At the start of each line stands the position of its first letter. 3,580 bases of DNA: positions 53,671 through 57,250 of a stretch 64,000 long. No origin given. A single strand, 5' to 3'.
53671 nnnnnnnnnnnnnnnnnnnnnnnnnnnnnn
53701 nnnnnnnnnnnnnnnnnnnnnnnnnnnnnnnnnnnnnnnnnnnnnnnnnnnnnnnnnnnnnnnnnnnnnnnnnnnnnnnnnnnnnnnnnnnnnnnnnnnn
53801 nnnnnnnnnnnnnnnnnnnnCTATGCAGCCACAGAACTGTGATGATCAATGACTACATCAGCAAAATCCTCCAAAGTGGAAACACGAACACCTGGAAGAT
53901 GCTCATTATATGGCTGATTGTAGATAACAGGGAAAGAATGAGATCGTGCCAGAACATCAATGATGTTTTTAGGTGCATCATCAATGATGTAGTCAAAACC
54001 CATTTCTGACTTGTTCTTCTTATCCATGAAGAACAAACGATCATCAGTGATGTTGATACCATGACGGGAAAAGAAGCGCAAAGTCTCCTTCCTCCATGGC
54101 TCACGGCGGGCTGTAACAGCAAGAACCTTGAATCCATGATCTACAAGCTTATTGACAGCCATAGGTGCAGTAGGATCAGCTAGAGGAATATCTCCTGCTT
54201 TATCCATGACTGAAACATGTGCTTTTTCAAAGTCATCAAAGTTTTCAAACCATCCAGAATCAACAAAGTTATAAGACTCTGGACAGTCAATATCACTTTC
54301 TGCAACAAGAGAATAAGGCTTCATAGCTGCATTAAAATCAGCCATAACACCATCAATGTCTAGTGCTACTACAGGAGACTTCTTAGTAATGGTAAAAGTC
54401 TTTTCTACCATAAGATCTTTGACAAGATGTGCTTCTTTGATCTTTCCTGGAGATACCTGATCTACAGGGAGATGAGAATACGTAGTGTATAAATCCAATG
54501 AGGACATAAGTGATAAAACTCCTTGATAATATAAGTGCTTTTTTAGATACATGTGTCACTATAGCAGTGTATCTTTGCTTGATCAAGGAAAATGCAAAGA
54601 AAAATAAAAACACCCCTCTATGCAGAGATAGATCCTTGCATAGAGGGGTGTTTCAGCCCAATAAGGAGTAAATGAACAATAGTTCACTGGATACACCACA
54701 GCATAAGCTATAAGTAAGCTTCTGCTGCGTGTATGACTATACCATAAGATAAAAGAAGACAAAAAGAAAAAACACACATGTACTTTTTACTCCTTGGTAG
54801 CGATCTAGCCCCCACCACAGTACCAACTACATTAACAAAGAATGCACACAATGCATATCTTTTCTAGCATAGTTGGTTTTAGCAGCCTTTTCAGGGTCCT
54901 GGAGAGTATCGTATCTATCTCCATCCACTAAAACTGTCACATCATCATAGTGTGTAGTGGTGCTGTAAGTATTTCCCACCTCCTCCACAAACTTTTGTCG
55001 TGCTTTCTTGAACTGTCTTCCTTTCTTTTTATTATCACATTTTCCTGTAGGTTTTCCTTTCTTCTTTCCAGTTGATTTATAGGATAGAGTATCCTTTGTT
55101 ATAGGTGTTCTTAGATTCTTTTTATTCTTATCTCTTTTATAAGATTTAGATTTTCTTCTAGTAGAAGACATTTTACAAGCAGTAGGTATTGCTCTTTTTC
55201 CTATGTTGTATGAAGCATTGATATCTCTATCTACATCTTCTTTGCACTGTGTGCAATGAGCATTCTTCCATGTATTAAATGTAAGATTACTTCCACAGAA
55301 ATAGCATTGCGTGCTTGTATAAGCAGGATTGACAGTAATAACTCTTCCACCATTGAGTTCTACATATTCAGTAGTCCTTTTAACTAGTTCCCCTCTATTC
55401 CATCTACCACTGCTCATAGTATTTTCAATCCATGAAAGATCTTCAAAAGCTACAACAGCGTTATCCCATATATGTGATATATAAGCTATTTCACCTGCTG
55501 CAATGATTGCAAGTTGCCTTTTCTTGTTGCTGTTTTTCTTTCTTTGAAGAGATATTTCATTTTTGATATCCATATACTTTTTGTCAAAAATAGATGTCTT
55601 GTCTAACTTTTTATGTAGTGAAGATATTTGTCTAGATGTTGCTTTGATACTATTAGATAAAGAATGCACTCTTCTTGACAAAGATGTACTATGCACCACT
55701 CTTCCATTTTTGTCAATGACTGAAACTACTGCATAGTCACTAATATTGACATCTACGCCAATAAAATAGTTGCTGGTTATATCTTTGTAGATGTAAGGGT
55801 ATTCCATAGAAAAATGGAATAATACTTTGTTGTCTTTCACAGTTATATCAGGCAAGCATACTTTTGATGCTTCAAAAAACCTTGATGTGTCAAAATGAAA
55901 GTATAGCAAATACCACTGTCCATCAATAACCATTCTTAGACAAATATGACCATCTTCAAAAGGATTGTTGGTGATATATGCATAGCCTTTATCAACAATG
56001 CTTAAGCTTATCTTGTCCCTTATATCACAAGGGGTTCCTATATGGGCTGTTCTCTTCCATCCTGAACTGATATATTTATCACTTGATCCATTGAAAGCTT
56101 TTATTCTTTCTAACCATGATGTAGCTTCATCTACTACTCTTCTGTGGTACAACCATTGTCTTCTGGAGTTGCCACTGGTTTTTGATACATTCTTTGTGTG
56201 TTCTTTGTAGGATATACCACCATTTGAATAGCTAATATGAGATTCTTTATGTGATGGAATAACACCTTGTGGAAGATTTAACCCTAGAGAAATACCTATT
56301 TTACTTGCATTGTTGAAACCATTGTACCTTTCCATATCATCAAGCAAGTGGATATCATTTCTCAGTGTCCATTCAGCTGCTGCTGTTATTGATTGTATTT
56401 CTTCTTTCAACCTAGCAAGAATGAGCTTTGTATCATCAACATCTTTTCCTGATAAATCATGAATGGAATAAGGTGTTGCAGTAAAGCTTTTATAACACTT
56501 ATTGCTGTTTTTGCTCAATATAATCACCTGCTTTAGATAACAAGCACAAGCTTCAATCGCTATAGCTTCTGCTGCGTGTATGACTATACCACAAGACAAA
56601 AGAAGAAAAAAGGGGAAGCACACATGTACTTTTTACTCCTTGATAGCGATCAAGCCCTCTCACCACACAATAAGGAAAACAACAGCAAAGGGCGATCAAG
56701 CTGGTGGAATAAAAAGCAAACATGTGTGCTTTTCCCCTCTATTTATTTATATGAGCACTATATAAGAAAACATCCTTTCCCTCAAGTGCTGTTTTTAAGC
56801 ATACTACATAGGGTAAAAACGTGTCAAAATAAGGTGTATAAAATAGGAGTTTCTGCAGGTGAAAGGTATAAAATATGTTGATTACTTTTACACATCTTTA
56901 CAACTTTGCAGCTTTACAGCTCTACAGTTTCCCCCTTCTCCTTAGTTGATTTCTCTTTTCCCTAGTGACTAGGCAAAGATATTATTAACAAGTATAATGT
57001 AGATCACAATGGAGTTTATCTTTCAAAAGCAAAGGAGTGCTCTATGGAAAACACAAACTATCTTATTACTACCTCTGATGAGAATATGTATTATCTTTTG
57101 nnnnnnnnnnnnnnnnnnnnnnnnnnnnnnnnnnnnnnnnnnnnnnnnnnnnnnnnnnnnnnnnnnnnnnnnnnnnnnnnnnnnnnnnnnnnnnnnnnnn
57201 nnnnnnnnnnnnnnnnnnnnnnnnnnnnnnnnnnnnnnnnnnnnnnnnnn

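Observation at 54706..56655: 598-aa TnpB/Cas12-like nuclease bracketed by ~100-bp direct repeats that copy its own SD, start codon and first 20 codons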

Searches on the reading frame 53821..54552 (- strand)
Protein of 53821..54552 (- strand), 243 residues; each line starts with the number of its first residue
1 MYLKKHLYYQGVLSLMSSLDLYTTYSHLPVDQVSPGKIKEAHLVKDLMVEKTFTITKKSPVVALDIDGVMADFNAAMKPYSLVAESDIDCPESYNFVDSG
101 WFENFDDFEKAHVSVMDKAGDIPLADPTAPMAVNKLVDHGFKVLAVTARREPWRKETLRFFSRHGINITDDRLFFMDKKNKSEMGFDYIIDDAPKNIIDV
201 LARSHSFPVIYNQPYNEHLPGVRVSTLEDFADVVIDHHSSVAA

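Call 11: search_protein_families(library=pfam, proteins=[window:53821-54552:-], max_evalue=0.01)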
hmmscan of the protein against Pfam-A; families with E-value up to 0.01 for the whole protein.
window:53821-54552:- (243 aa): 2 families
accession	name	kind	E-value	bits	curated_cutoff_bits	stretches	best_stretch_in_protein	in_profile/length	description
PF06941.18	NT5C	-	4.3e-08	33.7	24.8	1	60-234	2-174/180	5' nucleotidase, deoxy (Pyrimidine), cytosolic type C protein (NT5C)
PF03767.20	Acid_phosphat_B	-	0.0012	18.9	27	1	115-182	113-177/230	HAD superfamily, subfamily IIIB (Acid phosphatase)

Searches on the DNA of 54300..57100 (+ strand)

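Call 6: search_dna_similar(query=window:54300-57100:+, collection=phages, mode=near)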
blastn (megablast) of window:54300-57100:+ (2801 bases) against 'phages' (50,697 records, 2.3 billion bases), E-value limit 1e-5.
No match.

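Call 34: search_rna_families(source=window, start=54400, end=56800, threshold=evalue, max_evalue=10, show_alignments=2)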
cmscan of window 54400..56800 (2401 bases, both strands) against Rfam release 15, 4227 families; matches with E-value up to 10: 8.
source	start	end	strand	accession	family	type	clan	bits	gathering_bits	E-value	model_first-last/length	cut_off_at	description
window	54607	54654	-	RF03637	mir-5879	Gene; miRNA;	-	31.7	97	0.00021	15-62/76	no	mir-5879 microRNA precursor family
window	54607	54654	+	RF03637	mir-5879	Gene; miRNA;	-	30.6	97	0.00043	15-62/76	no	mir-5879 microRNA precursor family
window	54603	54844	-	RF00515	PyrR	Cis-reg;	-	25.7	54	0.97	1-115/115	no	PyrR binding site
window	54552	54656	+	RF01859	Phe_leader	Cis-reg; leader;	-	18.6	55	7.3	1-125/125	no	Phenylalanine leader peptide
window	56603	56745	-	RF00073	MIR156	Gene; miRNA;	-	17.6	62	3.8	1-88/88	no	mir-156 microRNA precursor family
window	56416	56451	+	RF03485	mir-4000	Gene; miRNA;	-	16.4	58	9.1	10-44/54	no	mir-4000 microRNA precursor family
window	56324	56411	+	RF01934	bxd_6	Gene; lncRNA;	-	16.2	50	8.4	1-93/93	no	Bithoraxoid conserved region 6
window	54590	54644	+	RF00023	tmRNA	Gene;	CL00001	11.9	47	0.046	89-140/374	no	transfer-messenger RNA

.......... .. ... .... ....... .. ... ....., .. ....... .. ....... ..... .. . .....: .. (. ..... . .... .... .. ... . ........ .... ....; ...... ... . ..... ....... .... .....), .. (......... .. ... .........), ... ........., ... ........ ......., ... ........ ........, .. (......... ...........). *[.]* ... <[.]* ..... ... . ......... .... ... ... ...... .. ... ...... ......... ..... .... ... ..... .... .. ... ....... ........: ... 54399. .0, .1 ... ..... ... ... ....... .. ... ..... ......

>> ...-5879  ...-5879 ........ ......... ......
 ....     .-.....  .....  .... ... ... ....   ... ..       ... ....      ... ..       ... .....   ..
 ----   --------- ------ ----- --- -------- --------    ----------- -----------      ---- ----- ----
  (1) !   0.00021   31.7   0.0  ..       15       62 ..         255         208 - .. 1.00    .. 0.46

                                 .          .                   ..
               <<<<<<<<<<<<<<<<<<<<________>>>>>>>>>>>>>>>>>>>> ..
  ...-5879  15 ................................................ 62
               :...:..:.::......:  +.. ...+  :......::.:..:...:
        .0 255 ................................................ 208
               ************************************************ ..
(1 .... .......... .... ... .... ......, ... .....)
